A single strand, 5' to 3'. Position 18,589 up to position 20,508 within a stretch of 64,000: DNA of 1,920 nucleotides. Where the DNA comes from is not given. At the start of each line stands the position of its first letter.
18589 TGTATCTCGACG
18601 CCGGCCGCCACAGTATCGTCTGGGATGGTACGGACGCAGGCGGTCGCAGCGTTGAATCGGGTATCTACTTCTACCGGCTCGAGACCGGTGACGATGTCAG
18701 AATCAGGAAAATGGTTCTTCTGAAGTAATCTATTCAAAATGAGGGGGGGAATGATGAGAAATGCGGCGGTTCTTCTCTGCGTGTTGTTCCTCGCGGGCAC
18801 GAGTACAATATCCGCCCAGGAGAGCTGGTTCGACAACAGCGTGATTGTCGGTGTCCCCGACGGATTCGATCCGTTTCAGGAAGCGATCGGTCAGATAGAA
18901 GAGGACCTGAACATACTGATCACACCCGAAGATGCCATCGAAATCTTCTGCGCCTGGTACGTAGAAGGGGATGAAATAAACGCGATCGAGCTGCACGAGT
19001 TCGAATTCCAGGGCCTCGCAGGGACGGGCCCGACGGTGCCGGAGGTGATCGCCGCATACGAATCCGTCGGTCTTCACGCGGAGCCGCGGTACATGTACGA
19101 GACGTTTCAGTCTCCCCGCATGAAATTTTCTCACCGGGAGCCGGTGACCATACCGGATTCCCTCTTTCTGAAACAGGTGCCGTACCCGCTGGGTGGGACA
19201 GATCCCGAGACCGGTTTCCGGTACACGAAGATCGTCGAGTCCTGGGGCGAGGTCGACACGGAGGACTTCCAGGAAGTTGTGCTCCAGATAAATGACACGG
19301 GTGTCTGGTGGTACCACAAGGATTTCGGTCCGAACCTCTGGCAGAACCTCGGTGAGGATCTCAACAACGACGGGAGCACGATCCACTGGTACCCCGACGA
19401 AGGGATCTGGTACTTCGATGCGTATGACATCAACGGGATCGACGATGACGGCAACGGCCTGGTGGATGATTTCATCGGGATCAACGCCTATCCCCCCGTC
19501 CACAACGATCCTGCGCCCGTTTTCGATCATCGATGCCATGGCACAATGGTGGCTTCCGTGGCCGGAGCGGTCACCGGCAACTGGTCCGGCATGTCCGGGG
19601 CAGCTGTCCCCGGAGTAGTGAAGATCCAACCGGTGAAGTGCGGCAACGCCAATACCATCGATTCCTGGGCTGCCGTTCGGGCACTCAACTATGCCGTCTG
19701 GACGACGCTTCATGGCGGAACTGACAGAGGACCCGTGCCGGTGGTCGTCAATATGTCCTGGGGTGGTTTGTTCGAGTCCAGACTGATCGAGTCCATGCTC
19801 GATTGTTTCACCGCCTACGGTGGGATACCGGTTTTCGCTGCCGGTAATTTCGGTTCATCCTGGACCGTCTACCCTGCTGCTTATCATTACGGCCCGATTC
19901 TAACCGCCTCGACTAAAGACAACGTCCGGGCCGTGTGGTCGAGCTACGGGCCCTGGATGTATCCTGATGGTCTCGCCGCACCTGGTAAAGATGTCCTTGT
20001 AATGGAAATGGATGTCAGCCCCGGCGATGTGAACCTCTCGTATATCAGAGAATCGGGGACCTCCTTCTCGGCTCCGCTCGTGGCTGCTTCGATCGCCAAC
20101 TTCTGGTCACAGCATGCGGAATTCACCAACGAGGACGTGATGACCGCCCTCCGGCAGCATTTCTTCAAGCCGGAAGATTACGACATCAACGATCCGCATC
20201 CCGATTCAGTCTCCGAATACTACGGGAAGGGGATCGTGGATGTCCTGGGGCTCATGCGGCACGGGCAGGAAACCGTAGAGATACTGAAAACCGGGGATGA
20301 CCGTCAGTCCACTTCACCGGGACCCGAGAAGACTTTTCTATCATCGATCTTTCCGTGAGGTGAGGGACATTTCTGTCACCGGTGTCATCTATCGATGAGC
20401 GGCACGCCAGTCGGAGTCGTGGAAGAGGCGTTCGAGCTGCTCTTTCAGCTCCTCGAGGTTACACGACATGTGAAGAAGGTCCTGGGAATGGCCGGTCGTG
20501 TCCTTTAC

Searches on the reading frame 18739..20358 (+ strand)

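Call 86: search_protein_families(library=pfam, proteins=[window:18739-20358:+], max_evalue=0.00001)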
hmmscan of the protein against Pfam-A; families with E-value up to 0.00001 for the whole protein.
window:18739-20358:+ (539 aa): 1 family
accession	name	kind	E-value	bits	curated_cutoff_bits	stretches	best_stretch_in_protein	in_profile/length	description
PF00082.27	Peptidase_S8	-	6.6e-23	81.9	21.8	1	179-474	3-272/288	Subtilase family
